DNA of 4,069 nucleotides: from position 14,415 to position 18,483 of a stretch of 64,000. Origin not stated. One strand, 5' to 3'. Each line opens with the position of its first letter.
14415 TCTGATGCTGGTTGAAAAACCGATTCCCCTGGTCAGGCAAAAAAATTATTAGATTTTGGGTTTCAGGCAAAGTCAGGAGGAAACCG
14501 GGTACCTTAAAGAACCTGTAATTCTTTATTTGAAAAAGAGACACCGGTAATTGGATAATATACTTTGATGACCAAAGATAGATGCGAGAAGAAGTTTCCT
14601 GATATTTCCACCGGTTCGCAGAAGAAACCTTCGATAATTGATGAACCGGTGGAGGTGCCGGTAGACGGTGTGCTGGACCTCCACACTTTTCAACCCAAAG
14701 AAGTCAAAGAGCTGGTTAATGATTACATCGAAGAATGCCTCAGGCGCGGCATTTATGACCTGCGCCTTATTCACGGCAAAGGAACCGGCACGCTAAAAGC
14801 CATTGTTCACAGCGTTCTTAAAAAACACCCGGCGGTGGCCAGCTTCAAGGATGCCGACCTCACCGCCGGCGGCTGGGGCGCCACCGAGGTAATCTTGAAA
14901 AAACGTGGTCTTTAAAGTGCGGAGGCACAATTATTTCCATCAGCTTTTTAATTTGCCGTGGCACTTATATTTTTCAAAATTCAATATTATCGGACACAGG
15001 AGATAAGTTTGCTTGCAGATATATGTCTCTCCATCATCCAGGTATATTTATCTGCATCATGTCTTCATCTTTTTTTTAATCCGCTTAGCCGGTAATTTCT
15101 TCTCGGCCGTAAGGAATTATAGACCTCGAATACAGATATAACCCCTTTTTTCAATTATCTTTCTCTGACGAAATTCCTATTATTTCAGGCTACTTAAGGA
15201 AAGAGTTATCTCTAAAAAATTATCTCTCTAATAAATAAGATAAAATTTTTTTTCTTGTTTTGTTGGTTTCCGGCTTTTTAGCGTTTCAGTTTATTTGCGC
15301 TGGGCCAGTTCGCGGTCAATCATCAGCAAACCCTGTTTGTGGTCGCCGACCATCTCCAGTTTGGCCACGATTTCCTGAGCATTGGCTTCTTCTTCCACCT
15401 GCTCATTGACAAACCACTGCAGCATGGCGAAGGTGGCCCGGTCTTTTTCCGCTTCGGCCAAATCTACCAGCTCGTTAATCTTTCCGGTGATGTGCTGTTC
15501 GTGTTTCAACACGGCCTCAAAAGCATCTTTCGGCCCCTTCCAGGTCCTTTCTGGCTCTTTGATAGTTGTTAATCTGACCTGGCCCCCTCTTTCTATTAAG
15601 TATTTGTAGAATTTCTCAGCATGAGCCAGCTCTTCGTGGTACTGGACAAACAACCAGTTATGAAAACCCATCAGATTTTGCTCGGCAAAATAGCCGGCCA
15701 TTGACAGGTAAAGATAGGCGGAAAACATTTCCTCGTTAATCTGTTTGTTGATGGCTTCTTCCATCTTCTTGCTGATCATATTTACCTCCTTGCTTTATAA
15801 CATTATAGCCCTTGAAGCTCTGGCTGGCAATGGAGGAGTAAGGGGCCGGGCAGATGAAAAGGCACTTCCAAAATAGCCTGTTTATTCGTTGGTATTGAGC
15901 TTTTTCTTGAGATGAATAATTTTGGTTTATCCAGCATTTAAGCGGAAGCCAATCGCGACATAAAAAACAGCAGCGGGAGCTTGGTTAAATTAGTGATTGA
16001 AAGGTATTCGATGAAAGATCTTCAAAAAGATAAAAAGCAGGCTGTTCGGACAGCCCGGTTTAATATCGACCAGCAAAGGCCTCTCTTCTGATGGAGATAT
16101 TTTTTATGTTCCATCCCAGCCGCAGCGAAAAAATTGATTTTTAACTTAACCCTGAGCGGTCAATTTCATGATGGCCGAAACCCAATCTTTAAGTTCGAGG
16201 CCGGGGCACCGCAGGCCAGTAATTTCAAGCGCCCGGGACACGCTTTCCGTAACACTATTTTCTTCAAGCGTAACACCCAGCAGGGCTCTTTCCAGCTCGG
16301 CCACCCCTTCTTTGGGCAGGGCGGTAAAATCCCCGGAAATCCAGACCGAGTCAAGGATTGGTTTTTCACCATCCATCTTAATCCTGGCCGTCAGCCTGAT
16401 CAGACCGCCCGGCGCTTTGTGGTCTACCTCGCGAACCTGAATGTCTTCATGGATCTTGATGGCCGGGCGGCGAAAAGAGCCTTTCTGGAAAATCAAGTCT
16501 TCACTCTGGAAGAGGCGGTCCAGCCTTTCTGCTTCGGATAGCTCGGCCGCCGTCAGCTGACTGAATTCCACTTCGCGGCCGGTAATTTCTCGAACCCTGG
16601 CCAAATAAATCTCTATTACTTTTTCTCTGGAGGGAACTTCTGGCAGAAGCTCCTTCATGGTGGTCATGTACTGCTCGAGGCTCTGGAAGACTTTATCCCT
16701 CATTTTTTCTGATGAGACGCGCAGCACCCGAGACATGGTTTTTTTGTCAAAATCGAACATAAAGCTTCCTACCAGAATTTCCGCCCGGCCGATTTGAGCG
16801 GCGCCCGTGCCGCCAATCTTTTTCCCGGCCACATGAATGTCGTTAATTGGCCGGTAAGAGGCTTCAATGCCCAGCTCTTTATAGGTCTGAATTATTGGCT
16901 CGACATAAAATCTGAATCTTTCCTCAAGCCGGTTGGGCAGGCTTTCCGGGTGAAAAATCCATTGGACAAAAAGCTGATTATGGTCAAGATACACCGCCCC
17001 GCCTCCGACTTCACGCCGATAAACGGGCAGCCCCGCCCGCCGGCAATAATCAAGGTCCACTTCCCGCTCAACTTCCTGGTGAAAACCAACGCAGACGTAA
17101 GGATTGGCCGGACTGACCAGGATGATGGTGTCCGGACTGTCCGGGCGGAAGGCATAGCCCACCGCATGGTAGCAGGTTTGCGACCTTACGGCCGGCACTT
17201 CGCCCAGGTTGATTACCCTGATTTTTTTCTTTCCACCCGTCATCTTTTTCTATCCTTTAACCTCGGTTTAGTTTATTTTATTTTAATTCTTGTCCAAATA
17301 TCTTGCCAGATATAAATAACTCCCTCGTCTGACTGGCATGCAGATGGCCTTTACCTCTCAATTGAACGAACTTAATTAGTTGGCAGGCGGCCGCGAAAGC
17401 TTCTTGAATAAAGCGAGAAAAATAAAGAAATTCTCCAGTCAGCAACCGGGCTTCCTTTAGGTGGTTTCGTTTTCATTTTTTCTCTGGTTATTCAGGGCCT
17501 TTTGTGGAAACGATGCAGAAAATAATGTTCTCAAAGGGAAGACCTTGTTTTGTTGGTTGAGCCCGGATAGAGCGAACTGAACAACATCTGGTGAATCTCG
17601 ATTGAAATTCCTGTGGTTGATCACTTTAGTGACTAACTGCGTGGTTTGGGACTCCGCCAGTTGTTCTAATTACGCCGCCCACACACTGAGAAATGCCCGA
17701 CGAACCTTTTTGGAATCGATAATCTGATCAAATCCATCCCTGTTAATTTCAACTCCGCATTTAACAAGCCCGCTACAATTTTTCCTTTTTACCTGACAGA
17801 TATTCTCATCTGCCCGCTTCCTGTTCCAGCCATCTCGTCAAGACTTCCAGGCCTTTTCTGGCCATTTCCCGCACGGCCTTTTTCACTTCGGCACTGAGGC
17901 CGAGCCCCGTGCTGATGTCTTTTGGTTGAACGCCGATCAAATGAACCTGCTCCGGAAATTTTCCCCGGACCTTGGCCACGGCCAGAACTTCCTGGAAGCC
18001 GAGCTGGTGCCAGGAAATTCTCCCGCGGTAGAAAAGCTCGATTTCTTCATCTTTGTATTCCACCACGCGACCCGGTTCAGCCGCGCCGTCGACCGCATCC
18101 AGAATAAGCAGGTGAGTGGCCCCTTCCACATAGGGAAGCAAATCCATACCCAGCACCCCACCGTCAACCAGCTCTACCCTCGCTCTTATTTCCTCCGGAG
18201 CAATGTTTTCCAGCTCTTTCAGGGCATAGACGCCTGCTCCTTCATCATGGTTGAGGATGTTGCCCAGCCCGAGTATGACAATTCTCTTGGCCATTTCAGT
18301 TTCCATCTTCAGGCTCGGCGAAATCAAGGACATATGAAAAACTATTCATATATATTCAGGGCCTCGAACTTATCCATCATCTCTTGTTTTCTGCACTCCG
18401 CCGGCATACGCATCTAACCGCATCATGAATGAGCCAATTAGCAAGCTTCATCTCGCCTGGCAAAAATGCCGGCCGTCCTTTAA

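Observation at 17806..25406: Isp-type [NiFe] hydrogenase operon joined directly to a TusA / DsrE / DsrE / lipoyl-carrier (GcvH-like) sulfur-trafficking module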

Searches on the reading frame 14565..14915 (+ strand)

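Call 7: search_protein_families(library=pfam, proteins=[window:14565-14915:+], max_evalue=0.001)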
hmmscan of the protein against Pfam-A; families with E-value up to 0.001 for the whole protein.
window:14565-14915:+ (116 aa): 1 family
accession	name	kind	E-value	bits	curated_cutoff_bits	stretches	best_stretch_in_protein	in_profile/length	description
PF01713.27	Smr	-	1.5e-22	79.9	25.7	1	37-112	1-77/77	Smr domain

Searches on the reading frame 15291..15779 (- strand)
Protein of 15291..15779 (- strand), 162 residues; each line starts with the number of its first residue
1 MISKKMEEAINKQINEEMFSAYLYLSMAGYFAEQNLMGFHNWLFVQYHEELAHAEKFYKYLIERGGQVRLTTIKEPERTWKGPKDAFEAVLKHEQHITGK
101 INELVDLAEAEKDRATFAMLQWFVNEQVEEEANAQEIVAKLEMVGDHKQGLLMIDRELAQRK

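Call 7: search_protein_families(library=pfam, proteins=[window:15291-15779:-], max_evalue=0.001)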
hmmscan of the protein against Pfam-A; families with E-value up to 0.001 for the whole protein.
window:15291-15779:- (162 aa): 1 family
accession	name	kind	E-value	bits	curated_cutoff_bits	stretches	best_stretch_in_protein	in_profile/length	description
PF00210.30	Ferritin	-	6.1e-43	146.6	24.5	1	8-143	2-141/142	Ferritin-like domain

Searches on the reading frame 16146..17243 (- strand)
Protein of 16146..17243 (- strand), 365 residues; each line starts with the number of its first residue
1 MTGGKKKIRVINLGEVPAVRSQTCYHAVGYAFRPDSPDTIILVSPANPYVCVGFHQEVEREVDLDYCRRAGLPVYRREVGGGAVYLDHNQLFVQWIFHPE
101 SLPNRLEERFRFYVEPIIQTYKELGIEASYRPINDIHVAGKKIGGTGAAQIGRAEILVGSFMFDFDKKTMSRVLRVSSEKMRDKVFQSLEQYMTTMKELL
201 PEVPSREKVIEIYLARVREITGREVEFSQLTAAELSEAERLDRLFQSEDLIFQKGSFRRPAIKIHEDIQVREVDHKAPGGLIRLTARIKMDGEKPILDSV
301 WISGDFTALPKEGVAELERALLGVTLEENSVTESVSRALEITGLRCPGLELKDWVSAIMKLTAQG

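Call 7: search_protein_families(library=pfam, proteins=[window:16146-17243:-], max_evalue=0.001)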
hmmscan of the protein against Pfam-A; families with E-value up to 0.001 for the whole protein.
window:16146-17243:- (365 aa): 1 family
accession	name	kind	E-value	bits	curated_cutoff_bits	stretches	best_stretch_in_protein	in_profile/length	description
PF21948.1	LplA-B_cat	-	1.5e-39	136.5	27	1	34-215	19-197/200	Lipoyl protein ligase A/B catalytic domain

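Call 54: search_protein_families(library=ncbifam, proteins=[window:16146-17243:-], max_evalue=0.001)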
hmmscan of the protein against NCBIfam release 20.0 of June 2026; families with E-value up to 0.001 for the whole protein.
window:16146-17243:- (365 aa): 5 families
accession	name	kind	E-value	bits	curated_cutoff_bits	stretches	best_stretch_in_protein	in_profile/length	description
TIGR00545.2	lipoyltrans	equivalog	5.1e-39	134.2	280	1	37-337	28-308/328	lipoate--protein ligase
NF053751.1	LplAB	exception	3.2e-31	108.6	550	1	46-242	139-334/348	lipoate-protein ligase LplAB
NF053790.1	LplA_LipA_fuse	exception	1.4e-30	106.4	800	1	19-336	12-304/606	bifunctional lipoate--protein ligase/lipoyl synthase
NF053750.1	LplA_large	exception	9.4e-26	90.7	480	1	37-241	30-234/248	lipoate-protein ligase large subunit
NF053749.1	LplB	equivalog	2.3e-08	34.1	65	1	274-360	2-84/86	lipoate-protein ligase small subunit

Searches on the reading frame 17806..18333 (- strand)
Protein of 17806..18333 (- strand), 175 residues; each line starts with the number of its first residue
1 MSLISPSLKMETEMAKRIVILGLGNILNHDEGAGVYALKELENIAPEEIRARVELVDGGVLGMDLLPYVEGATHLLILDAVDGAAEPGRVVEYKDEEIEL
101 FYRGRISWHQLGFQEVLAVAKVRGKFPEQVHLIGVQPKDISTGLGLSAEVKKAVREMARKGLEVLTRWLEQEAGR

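Call 3: search_protein_families(library=pfam, proteins=[window:17806-18333:-], max_evalue=0.01)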
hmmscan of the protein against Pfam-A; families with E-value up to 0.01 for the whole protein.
window:17806-18333:- (175 aa): 1 family
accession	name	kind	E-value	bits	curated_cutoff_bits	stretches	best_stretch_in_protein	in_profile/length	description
PF01750.23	HycI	-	3e-29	101.9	23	1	39-161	5-127/130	Hydrogenase maturation protease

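Call 4: search_protein_families(library=ncbifam, proteins=[window:17806-18333:-], max_evalue=0.01)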
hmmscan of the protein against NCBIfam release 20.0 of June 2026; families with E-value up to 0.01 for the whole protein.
window:17806-18333:- (175 aa): 7 families
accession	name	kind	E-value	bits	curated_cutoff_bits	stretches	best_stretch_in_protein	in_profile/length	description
TIGR00072.1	hydrog_prot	superfamily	1.5e-38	132.1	47.45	1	19-160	1-140/145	hydrogenase maturation protease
TIGR00140.1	hupD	subfamily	2.2e-38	131.6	151.8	1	18-168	1-150/151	HyaD/HybD family hydrogenase maturation endopeptidase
NF007777.0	PRK10466.1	equivalog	8.5e-34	116.7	190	1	17-165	2-149/164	HyaD/HybD family hydrogenase maturation endopeptidase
NF007616.0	PRK10264.1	equivalog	1e-29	103.6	261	1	15-152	3-139/195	hydrogenase 1 maturation protease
NF045519.1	NiFeSe_H2_mat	exception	7.1e-25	87.6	190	1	16-160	1-142/152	NiFeSe hydrogenase maturation protease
TIGR00130.1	frhD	equivalog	8.7e-15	55.1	134.95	1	15-157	2-143/153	coenzyme F420-reducing hydrogenase, FrhD protein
TIGR00142.1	hycI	equivalog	9.4e-15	54.7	119.1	1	19-160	2-137/146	hydrogenase maturation peptidase HycI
